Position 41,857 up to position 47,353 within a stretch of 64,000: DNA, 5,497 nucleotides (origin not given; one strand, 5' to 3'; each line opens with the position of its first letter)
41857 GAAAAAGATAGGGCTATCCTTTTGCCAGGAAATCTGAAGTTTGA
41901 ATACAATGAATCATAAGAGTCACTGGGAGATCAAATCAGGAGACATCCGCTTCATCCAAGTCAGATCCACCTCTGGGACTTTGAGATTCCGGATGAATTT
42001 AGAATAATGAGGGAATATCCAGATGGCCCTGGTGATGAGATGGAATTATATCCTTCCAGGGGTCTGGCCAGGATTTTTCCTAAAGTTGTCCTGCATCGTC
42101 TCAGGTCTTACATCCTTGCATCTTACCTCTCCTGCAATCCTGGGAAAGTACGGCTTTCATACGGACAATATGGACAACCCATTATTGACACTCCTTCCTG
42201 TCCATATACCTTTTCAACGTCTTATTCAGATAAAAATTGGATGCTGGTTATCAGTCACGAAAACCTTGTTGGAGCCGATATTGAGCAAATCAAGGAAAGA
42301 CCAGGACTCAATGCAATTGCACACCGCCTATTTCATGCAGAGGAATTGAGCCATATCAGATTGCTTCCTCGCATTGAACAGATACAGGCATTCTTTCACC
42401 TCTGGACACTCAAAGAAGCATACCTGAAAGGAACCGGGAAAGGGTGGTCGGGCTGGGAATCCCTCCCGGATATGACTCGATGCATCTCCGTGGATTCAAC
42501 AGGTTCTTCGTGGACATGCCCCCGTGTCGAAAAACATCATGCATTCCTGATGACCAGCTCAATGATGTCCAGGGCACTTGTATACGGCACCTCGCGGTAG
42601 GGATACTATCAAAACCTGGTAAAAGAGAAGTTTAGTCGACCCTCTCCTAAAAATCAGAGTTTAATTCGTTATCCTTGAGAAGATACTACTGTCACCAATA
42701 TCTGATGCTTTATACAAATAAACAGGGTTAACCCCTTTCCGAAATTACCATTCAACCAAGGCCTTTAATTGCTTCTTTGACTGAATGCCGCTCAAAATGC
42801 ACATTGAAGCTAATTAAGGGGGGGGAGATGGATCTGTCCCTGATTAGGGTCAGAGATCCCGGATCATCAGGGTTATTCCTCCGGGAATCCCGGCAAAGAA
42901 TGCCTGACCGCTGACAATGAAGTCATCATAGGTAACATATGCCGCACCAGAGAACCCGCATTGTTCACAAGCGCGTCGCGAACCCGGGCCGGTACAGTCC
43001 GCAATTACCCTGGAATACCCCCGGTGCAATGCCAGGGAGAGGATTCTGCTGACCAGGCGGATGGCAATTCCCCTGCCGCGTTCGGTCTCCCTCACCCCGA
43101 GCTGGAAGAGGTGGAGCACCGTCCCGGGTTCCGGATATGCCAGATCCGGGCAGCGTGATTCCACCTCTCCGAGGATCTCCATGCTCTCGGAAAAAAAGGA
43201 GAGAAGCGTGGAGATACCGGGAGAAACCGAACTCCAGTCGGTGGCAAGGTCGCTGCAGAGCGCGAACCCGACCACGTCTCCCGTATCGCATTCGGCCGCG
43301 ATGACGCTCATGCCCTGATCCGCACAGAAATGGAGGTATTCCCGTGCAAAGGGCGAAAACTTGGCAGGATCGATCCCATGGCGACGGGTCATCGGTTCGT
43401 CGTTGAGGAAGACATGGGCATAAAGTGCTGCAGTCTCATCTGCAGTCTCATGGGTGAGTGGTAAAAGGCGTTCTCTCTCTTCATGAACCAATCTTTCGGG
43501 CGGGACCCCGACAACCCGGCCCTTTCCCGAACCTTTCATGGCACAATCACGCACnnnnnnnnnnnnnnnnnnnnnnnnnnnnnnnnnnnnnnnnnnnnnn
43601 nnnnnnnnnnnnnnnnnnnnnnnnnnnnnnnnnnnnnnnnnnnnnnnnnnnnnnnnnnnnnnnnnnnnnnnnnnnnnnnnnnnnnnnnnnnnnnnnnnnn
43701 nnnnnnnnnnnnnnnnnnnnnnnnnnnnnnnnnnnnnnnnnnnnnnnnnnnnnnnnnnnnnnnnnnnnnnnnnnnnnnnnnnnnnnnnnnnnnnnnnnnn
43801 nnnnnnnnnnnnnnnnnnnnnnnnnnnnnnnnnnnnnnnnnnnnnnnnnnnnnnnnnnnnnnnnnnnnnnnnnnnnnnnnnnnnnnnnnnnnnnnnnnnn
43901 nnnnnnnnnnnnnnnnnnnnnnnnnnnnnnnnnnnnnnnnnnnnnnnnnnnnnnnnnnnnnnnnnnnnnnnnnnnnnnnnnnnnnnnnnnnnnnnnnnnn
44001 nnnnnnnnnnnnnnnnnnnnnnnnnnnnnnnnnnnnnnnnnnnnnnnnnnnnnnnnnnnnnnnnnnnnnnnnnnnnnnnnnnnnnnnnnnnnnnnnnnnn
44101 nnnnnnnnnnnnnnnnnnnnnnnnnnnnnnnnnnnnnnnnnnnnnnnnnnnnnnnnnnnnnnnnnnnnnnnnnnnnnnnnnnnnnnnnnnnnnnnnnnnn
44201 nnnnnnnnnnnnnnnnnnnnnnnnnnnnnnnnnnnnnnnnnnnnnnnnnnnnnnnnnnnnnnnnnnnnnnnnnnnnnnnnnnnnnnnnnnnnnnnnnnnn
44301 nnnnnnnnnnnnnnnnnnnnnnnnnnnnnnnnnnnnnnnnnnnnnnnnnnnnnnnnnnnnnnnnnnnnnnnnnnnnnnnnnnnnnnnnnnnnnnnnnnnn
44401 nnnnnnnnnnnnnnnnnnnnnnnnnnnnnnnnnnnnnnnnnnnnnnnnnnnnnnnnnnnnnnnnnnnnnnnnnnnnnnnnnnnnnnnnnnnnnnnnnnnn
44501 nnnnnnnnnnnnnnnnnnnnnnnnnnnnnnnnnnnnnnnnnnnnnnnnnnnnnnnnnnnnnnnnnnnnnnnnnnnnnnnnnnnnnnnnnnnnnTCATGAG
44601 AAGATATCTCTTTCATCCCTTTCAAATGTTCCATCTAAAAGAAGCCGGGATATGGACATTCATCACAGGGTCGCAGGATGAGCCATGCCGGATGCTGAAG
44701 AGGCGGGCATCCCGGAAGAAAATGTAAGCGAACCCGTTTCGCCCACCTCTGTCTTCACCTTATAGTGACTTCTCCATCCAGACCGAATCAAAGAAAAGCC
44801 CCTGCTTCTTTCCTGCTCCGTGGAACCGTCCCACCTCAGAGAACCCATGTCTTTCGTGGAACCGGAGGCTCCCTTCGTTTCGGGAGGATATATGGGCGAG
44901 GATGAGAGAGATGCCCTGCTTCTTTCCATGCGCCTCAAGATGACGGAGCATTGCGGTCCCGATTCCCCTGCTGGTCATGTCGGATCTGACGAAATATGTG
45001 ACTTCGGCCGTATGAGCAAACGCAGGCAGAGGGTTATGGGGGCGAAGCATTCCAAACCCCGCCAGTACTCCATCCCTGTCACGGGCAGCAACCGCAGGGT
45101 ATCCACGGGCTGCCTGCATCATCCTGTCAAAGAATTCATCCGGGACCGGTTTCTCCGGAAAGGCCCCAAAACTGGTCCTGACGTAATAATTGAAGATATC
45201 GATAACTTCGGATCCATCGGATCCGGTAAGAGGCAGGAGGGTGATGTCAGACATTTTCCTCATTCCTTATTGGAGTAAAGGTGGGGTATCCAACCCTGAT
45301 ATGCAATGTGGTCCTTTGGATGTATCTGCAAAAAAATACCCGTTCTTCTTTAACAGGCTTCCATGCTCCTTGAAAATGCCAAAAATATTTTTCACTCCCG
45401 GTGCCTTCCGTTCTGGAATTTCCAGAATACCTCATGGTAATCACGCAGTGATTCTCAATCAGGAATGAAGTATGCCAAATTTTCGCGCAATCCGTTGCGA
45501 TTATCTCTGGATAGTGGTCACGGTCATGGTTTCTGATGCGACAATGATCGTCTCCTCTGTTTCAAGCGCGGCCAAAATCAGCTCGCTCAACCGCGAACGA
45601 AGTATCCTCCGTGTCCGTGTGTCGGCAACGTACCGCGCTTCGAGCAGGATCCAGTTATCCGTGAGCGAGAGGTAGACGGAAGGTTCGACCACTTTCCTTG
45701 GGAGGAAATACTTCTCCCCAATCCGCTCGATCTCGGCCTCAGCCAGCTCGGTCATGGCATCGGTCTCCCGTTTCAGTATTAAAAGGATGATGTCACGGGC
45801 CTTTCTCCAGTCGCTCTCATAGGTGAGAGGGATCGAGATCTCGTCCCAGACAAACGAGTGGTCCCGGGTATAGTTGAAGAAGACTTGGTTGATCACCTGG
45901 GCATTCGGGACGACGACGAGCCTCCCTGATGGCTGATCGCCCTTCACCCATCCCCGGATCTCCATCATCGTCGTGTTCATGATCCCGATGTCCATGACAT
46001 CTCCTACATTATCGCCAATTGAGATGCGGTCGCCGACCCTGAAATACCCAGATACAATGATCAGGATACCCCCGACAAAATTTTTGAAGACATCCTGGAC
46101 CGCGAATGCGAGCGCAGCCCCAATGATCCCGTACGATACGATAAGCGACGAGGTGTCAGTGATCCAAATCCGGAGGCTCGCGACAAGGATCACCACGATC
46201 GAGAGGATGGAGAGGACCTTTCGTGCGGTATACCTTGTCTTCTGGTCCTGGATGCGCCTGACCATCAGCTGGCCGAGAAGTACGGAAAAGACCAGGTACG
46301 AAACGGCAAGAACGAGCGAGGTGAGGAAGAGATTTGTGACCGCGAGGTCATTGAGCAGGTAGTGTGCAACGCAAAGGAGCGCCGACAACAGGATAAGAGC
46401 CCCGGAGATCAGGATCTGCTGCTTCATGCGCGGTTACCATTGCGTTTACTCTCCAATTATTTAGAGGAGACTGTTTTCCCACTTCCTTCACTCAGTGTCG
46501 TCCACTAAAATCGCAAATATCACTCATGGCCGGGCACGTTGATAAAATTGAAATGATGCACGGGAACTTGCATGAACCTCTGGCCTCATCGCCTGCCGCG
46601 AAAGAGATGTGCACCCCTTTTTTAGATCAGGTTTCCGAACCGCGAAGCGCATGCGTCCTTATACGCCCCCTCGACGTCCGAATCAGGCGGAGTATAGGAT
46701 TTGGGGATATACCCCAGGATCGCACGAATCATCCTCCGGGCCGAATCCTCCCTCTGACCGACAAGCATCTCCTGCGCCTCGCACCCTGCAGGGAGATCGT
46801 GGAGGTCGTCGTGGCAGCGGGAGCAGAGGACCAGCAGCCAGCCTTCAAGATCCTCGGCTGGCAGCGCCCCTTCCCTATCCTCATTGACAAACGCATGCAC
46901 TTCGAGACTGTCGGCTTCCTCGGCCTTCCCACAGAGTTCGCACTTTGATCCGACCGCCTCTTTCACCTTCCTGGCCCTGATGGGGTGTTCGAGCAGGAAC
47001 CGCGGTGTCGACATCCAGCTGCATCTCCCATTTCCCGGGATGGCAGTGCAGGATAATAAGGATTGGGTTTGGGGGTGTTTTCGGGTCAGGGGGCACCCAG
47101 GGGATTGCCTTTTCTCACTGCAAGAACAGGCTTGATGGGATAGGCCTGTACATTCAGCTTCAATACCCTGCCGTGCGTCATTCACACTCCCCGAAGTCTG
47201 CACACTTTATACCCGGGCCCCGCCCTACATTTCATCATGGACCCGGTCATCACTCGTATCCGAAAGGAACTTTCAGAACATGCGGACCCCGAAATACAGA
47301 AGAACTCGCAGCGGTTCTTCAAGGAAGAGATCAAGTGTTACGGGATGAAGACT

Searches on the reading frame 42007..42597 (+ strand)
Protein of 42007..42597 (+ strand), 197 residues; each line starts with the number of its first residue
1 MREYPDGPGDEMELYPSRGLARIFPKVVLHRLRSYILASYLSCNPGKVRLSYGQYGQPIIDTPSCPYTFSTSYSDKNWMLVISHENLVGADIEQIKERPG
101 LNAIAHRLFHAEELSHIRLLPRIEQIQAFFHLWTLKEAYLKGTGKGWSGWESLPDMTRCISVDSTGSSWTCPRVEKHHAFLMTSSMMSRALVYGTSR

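Call 4: search_protein_families(library=pfam, proteins=[window:42007-42597:+], max_evalue=0.01)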
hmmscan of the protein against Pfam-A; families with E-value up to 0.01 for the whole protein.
window:42007-42597:+ (197 aa): 1 family
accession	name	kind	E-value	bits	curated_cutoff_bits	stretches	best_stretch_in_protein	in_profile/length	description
PF01648.25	ACPS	-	2.3e-15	57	25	1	88-163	2-81/111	4'-phosphopantetheinyl transferase superfamily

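Call 5: search_protein_families(library=ncbifam, proteins=[window:42007-42597:+], max_evalue=0.001)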
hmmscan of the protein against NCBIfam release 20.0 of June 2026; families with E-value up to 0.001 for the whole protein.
window:42007-42597:+ (197 aa): 4 families
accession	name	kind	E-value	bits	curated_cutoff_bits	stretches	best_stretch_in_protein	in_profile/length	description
NF042922.1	4PPT_HetI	equivalog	1.3e-22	80.3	370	1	33-149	68-185/235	4'-phosphopantetheinyl transferase HetI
NF007676.0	PRK10351.1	equivalog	5.5e-17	62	174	1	49-151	50-149/195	4'-phosphopantetheinyl transferase AcpT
NF047349.1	4PPT_AusB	equivalog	3.9e-11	42.8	225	1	35-147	50-152/205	aureusimine biosynthesis 4'-phosphopantetheinyl transferase AusB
TIGR00556.1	pantethn_trn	domain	5.7e-08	32.9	45.35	1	88-149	5-70/128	phosphopantetheine--protein transferase domain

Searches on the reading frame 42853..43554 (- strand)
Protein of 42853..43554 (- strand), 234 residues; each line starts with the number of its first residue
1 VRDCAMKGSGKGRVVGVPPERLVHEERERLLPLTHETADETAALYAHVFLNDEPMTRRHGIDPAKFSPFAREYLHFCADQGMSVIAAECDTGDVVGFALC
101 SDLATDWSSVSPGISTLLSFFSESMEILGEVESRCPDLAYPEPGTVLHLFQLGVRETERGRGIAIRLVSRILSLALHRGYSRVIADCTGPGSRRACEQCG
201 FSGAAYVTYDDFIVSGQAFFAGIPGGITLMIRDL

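Call 45: search_protein_families(library=ncbifam, proteins=[window:42853-43554:-], max_evalue=0.01)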
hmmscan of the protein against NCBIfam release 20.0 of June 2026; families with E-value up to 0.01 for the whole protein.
window:42853-43554:- (234 aa): 2 families
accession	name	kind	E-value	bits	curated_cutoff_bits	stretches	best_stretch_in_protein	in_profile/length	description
TIGR02406.1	ectoine_EctA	equivalog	0.0032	17.5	120.6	0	141-174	61-94/157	diaminobutyrate acetyltransferase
NF041716.1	HxA_phane_GNAT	equivalog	0.0072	16.2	250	0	146-202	82-141/152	cyclophane-containing RiPP N-acetyltransferase HaaN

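Call 66: search_protein_families(library=pfam, proteins=[window:42853-43554:-], max_evalue=0.01)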
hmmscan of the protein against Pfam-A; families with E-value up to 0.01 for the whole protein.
window:42853-43554:- (234 aa): 3 families
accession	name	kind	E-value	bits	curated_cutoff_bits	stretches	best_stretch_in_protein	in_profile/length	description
PF00583.31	Acetyltransf_1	-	1.4e-08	35.4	20.7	1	73-201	24-116/116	Acetyltransferase (GNAT) family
PF14542.12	Acetyltransf_CG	-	0.0007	20.1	30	1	137-187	14-64/80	GCN5-related N-acetyl-transferase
PF13508.13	Acetyltransf_7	-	0.0044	17.8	27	0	141-201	28-82/84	Acetyltransferase (GNAT) domain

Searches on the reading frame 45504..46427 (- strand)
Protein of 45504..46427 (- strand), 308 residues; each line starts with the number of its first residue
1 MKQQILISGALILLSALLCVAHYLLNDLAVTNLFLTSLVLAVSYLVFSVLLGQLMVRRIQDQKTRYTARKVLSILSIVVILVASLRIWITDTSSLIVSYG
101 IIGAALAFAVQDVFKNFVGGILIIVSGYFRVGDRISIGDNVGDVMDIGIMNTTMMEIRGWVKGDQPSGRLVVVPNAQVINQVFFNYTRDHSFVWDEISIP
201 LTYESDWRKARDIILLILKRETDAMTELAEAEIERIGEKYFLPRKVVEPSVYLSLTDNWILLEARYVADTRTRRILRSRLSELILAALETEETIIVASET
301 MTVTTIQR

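Call 66: search_protein_families(library=pfam, proteins=[window:45504-46427:-], max_evalue=0.01)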
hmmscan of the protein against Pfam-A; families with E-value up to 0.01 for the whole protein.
window:45504-46427:- (308 aa): 2 families
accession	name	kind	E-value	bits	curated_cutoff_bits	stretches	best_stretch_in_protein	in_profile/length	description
PF00924.24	MS_channel_2nd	-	1e-13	51.6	20.2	1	112-188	1-68/68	Mechanosensitive ion channel, beta-domain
PF21088.3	MS_channel_1st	-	4.7e-05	23.7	23.1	1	71-111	2-42/42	Mechanosensitive ion channel, transmembrane helices 2/3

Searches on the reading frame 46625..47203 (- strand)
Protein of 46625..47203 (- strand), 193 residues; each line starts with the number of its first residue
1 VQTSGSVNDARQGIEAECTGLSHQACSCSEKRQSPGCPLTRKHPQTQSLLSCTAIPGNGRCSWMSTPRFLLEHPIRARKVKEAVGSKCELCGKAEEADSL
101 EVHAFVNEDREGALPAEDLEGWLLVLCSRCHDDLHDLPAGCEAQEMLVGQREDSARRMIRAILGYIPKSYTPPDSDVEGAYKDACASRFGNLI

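Call 66: search_protein_families(library=pfam, proteins=[window:46625-47203:-], max_evalue=0.01)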
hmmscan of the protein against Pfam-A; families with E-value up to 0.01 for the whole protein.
window:46625-47203:- (193 aa): 1 family
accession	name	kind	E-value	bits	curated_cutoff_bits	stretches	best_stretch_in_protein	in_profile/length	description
PF01844.29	HNH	-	0.0078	16.8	21.4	0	88-136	1-46/47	HNH endonuclease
